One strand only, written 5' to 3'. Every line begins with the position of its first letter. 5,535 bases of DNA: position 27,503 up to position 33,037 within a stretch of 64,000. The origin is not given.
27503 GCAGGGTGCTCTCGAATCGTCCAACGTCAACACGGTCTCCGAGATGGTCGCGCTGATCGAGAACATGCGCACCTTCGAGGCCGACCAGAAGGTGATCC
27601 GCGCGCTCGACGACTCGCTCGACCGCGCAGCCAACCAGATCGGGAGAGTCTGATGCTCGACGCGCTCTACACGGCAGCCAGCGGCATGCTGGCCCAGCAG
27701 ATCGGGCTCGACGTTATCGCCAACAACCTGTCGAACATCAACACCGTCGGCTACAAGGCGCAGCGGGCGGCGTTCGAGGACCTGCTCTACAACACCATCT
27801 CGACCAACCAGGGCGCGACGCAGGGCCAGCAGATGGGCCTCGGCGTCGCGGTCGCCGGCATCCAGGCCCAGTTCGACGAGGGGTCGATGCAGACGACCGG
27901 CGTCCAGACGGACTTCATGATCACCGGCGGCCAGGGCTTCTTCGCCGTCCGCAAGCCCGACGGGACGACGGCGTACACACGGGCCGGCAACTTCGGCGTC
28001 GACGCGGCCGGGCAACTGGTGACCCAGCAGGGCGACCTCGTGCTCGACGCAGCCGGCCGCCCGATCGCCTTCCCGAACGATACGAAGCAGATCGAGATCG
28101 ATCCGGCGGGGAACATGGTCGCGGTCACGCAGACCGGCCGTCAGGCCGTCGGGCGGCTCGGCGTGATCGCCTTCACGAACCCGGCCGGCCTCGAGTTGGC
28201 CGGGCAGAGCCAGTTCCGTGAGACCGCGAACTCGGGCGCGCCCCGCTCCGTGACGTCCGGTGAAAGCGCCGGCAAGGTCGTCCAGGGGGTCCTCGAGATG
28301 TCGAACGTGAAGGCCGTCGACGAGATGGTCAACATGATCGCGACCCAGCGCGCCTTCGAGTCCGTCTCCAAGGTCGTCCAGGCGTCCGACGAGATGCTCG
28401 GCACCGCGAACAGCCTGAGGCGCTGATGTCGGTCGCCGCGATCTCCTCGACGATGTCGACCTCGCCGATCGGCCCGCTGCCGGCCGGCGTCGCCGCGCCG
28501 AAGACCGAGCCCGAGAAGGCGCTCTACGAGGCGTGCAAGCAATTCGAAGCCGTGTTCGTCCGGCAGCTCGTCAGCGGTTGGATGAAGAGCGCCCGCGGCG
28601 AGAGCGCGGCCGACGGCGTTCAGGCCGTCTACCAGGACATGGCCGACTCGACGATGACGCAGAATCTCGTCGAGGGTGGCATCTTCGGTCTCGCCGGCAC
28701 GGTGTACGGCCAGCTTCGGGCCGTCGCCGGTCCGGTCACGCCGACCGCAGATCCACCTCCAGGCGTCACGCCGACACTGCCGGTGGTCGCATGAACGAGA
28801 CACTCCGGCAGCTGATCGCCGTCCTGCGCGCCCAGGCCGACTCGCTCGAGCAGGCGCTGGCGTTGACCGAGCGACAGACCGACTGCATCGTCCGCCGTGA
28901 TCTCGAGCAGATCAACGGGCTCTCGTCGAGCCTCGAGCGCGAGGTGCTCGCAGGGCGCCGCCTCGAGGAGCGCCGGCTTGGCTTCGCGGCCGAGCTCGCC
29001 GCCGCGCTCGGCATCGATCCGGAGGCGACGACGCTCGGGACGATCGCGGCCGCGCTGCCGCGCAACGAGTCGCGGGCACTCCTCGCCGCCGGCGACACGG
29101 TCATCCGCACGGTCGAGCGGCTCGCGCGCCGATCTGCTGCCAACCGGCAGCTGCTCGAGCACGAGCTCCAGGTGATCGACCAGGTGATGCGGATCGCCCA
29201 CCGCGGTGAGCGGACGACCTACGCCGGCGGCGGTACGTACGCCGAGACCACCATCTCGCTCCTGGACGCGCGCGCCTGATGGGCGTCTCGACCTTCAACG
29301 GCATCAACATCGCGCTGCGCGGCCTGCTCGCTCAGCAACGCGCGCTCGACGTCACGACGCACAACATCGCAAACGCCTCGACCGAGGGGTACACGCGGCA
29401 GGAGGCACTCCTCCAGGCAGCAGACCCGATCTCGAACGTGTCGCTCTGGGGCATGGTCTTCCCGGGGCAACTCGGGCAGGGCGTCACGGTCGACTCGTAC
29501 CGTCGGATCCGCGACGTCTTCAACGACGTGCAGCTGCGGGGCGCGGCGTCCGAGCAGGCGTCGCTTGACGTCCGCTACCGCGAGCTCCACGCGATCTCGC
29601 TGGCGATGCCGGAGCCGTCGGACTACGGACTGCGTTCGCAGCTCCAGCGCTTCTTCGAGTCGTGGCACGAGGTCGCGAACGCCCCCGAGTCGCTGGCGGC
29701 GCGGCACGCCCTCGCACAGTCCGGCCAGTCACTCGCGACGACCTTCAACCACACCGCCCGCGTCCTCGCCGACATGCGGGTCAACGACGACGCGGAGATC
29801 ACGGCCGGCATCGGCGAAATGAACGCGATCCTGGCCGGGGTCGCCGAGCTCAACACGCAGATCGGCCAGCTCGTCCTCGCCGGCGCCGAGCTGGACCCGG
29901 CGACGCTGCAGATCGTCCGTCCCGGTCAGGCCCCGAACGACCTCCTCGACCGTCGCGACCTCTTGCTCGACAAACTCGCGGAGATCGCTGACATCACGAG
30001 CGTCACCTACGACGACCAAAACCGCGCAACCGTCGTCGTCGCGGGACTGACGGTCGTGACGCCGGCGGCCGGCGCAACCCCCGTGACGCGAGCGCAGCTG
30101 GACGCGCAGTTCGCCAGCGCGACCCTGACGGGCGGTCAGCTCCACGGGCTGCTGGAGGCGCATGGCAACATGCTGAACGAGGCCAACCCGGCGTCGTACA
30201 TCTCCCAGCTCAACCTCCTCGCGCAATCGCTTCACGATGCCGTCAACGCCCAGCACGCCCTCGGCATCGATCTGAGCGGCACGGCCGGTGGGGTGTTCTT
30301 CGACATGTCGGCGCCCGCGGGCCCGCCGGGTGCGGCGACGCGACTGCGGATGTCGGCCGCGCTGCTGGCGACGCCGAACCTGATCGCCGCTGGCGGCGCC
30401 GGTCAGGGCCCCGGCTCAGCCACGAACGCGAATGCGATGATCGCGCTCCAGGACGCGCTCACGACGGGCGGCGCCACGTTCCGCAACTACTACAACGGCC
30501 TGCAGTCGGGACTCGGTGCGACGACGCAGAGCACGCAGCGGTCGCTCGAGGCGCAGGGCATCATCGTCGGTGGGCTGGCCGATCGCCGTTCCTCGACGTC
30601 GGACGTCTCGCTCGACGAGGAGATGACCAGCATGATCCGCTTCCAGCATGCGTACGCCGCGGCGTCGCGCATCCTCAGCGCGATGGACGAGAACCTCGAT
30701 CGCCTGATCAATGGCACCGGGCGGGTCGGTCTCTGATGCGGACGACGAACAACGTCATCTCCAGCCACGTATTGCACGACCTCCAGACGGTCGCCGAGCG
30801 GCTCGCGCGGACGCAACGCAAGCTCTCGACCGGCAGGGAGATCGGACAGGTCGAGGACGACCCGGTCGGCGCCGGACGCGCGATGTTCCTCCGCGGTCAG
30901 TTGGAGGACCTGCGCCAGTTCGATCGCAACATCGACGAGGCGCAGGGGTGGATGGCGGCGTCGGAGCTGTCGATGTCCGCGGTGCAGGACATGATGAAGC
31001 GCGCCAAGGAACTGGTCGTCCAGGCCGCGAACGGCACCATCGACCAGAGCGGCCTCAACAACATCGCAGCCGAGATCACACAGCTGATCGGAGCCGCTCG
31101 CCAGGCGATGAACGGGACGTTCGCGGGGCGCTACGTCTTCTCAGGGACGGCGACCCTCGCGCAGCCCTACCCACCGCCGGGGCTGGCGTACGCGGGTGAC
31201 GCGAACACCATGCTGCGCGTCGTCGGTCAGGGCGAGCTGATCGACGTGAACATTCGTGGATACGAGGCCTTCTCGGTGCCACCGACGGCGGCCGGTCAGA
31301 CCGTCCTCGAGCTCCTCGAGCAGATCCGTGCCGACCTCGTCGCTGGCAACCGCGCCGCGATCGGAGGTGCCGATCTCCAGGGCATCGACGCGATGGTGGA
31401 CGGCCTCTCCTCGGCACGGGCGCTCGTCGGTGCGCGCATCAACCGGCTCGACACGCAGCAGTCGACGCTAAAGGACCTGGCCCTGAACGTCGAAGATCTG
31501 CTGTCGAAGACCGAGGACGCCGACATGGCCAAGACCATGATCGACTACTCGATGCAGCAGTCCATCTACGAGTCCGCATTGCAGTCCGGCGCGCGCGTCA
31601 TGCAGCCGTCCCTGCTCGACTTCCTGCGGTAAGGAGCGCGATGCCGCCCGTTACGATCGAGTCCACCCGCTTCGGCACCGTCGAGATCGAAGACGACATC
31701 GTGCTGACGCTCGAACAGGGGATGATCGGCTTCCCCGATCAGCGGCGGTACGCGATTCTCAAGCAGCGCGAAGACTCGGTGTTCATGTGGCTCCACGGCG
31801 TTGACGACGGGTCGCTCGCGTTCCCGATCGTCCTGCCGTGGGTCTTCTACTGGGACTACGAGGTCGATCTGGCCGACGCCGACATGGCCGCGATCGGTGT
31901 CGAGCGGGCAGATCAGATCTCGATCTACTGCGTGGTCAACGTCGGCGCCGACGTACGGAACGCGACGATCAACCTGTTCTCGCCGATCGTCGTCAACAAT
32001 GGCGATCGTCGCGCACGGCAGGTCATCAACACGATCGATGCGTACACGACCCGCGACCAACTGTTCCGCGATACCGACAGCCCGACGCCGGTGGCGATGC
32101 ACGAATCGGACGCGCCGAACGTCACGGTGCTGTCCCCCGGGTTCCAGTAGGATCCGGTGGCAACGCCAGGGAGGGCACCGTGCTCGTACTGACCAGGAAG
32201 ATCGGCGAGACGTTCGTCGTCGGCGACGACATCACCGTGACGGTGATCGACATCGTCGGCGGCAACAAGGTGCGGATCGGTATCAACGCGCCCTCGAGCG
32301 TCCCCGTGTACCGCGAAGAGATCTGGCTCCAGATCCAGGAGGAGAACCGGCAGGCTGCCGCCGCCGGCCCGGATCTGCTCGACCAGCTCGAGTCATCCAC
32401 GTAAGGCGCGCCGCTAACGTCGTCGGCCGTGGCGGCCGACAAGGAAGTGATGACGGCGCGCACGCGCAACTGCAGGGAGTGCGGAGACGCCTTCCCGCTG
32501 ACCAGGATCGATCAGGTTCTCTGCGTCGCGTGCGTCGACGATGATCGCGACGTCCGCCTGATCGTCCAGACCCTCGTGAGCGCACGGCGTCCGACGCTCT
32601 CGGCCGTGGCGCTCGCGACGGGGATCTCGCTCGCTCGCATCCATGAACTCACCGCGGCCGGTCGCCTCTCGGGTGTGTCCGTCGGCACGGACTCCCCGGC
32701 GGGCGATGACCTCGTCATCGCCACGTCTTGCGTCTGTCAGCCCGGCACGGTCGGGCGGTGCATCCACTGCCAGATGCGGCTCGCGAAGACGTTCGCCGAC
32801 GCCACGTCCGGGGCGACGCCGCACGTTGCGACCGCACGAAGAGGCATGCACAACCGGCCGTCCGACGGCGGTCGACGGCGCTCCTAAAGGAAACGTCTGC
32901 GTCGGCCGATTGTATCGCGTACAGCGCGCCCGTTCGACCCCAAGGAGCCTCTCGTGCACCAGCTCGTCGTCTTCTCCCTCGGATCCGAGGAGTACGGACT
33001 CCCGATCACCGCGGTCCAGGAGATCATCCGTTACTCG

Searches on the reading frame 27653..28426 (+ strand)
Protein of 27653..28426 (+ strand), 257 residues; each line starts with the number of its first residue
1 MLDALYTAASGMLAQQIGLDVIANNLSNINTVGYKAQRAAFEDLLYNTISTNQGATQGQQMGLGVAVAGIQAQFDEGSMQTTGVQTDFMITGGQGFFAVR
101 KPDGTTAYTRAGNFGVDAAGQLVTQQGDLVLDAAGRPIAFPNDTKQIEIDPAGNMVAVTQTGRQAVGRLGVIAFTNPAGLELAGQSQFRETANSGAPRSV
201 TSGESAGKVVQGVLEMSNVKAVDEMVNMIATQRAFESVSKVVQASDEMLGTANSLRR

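Call 15: search_protein_families(library=pfam, proteins=[window:27653-28426:+], max_evalue=0.00001)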
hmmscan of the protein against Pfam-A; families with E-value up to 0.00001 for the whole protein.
window:27653-28426:+ (257 aa): 3 families
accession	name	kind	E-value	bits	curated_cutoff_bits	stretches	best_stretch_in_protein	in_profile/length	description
PF06429.18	Flg_bbr_C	-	3.4e-20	71.7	23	1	211-255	2-46/46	Flagellar basal body rod FlgEFG protein C-terminal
PF22692.1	LlgE_F_G_D1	-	6.4e-20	71.5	27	1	93-155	4-62/64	Flagellar hook protein FlgE/F/G D1 domain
PF00460.25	Flg_bb_rod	-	1.6e-12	47.6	20.7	1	5-35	1-31/31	Flagella basal body rod protein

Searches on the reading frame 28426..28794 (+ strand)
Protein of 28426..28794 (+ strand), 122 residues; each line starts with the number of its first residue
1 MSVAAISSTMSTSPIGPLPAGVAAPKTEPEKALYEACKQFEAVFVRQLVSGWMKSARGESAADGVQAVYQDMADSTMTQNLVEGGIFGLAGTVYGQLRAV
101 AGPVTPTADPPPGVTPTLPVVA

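Call 15: search_protein_families(library=pfam, proteins=[window:28426-28794:+], max_evalue=0.00001)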
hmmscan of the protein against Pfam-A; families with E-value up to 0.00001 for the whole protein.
window:28426-28794:+ (122 aa): 0 families

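Call 31: search_protein_families(library=pfam, proteins=[window:28426-28794:+], max_evalue=0.01)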
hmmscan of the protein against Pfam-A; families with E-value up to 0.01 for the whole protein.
window:28426-28794:+ (122 aa): 1 family
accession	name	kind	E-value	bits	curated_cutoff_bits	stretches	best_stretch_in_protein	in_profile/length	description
PF10135.14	Rod-binding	-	0.0038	18.2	25.1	1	59-96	11-51/51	Rod binding protein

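Call 73: search_protein_families(library=ncbifam, proteins=[window:28426-28794:+], max_evalue=0.01)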
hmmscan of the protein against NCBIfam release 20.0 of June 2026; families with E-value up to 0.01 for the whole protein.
window:28426-28794:+ (122 aa): 6 families
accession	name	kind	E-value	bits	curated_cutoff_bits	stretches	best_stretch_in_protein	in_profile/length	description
TIGR02541.1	flagell_FlgJ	equivalog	1.2e-09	38.5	193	1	26-104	16-95/294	flagellar assembly peptidoglycan hydrolase FlgJ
NF009358.0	PRK12713.1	equivalog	0.00016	21.2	595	1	31-108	37-114/339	flagellar rod assembly protein/muramidase FlgJ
NF009357.0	PRK12712.1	equivalog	0.00034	20.1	606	1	31-107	37-113/344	flagellar rod assembly protein/muramidase FlgJ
NF009354.0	PRK12709.1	equivalog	0.0036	16.8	456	1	26-100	29-103/323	flagellar rod assembly protein/muramidase FlgJ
NF009431.0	PRK12790.1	equivalog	0.0058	16.5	110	1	34-97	41-106/115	flagellar assembly peptidoglycan hydrolase FlgJ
NF009350.0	PRK12708.1-2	equivalog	0.0064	16.7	189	1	31-98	28-99/132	peptidoglycan hydrolase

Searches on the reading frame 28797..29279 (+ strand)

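Call 31: search_protein_families(library=pfam, proteins=[window:28797-29279:+], max_evalue=0.01)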
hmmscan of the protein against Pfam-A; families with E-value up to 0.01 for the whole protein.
window:28797-29279:+ (160 aa): 1 family
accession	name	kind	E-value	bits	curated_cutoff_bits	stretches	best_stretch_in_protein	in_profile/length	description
PF05130.17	FlgN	-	4.4e-16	60.1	30.5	1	4-149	4-146/147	FlgN protein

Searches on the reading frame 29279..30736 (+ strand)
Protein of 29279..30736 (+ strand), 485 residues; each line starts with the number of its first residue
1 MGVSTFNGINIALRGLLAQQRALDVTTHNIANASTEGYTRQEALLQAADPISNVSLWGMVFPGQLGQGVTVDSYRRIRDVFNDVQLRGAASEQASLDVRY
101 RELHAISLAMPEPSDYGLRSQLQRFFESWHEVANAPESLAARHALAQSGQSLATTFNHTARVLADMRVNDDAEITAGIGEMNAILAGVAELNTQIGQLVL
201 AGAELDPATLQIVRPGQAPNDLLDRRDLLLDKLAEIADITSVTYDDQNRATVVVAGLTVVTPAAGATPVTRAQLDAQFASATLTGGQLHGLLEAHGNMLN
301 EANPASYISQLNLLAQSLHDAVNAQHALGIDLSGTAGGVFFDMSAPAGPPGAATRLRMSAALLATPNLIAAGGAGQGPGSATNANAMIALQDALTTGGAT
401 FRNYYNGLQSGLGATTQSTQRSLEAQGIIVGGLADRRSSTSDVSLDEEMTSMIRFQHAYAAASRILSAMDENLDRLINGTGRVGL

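Call 15: search_protein_families(library=pfam, proteins=[window:29279-30736:+], max_evalue=0.00001)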
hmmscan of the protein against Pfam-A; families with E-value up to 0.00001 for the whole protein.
window:29279-30736:+ (485 aa): 3 families
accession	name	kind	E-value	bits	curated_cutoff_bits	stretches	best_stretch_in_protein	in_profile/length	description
PF22638.1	FlgK_D1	-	4.7e-42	144.6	28.6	1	109-341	7-233/233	Flagellar hook-associated protein FlgK helical domain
PF06429.18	Flg_bbr_C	-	5.1e-12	45.5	23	1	439-478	6-45/46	Flagellar basal body rod FlgEFG protein C-terminal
PF00460.25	Flg_bb_rod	-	1.3e-08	35.1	20.7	1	9-39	1-31/31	Flagella basal body rod protein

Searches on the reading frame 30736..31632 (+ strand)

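Call 15: search_protein_families(library=pfam, proteins=[window:30736-31632:+], max_evalue=0.00001)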
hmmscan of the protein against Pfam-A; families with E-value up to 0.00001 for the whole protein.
window:30736-31632:+ (298 aa): 2 families
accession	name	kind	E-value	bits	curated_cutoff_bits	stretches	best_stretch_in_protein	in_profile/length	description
PF00669.25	Flagellin_N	-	1.8e-20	73.9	26.6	1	5-140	3-139/139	Bacterial flagellin N-terminal helical region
PF00700.27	Flagellin_C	-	8.9e-08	32.8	23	1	214-297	1-86/86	Bacterial flagellin C-terminal helical region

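Call 73: search_protein_families(library=ncbifam, proteins=[window:30736-31632:+], max_evalue=0.01)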
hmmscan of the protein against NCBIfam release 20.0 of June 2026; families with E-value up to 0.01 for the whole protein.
window:30736-31632:+ (298 aa): 31 families (the best 25 are shown)
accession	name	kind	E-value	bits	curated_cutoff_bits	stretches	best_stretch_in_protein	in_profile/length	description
TIGR02550.1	flagell_flgL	equivalog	3.3e-69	234.1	127.2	2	2-184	1-187/387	flagellar hook-associated protein FlgL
NF005187.0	PRK06663.1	equivalog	1.8e-50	171.9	337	2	1-146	2-148/419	flagellar hook-associated protein 3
NF009361.0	PRK12717.1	equivalog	3.8e-33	114.8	407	2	17-180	17-184/524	flagellar hook-associated protein 3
NF005980.0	PRK08073.1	equivalog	6.9e-30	104.3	291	1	1-296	1-286/287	flagellar hook-associated protein 3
NF006265.0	PRK08412.1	equivalog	2.4e-22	78.9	749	2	1-179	1-178/827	flagellar hook-associated protein FlgL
NF011282.0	PRK14692.1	equivalog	1e-21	77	878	2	1-179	1-178/749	flagellar hook-associated protein FlgL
NF009446.0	PRK12804.1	subfamily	6e-17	62.1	352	1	1-275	1-276/301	flagellin Hag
NF009449.0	PRK12807.1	subfamily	5.2e-16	59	347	2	206-272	193-259/287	flagellin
NF009444.0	PRK12802.1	equivalog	1.3e-14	54.5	332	2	5-140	7-143/282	flagellin domain-containing protein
NF009448.0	PRK12806.1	equivalog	6.3e-14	51.6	531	2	5-139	7-142/475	flagellin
NF006468.0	PRK08869.1-3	subfamily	6.8e-14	51.7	436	2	6-138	8-141/378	polar flagellin E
NF038071.1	lat_flg_LafA_2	exception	2.2e-13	50.2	365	1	14-278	16-262/284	lateral flagellin LafA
NF009445.0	PRK12803.1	equivalog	5.8e-13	48.8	450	1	20-119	20-119/335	flagellin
NF006467.0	PRK08869.1-2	subfamily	2.2e-11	43.5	443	1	5-138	7-141/400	flagellin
NF006469.0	PRK08869.1-4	equivalog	9.6e-11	41.6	627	1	7-138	9-141/377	flagellin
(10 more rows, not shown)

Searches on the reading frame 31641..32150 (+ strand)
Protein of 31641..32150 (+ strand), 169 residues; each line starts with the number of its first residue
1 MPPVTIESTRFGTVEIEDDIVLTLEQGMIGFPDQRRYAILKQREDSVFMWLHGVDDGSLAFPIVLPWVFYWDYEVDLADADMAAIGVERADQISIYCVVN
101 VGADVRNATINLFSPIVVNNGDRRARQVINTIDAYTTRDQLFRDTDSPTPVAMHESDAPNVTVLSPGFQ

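Call 16: search_protein_families(library=pfam, proteins=[window:31641-32150:+], max_evalue=0.00001)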
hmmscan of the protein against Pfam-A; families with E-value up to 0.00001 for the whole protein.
window:31641-32150:+ (169 aa): 1 family
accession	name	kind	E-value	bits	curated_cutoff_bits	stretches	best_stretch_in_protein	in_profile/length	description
PF02623.20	FliW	-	1.6e-31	109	25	1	22-140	1-121/122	FliW protein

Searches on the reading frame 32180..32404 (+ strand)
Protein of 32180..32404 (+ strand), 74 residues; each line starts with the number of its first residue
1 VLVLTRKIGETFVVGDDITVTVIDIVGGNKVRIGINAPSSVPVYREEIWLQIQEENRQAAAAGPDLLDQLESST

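Call 72: search_protein_families(library=pfam, proteins=[window:32180-32404:+], max_evalue=0.001)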
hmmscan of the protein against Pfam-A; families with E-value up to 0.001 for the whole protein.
window:32180-32404:+ (74 aa): 1 family
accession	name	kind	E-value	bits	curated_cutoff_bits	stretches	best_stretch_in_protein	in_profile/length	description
PF02599.21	CsrA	-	1.2e-22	80.1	27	1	1-54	1-53/53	Global regulator protein family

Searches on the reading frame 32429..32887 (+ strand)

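Call 16: search_protein_families(library=pfam, proteins=[window:32429-32887:+], max_evalue=0.00001)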
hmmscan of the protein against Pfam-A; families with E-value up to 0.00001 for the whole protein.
window:32429-32887:+ (152 aa): 0 families

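Call 72: search_protein_families(library=pfam, proteins=[window:32429-32887:+], max_evalue=0.001)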
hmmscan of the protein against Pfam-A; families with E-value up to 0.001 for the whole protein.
window:32429-32887:+ (152 aa): 0 families

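Call 73: search_protein_families(library=ncbifam, proteins=[window:32429-32887:+], max_evalue=0.01)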
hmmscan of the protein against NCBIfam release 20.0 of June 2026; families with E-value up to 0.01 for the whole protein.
window:32429-32887:+ (152 aa): 1 family
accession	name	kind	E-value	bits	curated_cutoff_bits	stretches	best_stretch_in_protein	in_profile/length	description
TIGR03826.1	YvyF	hypoth_equivalog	8e-06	25.9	124.15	1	13-81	4-73/137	TIGR03826 family flagellar region protein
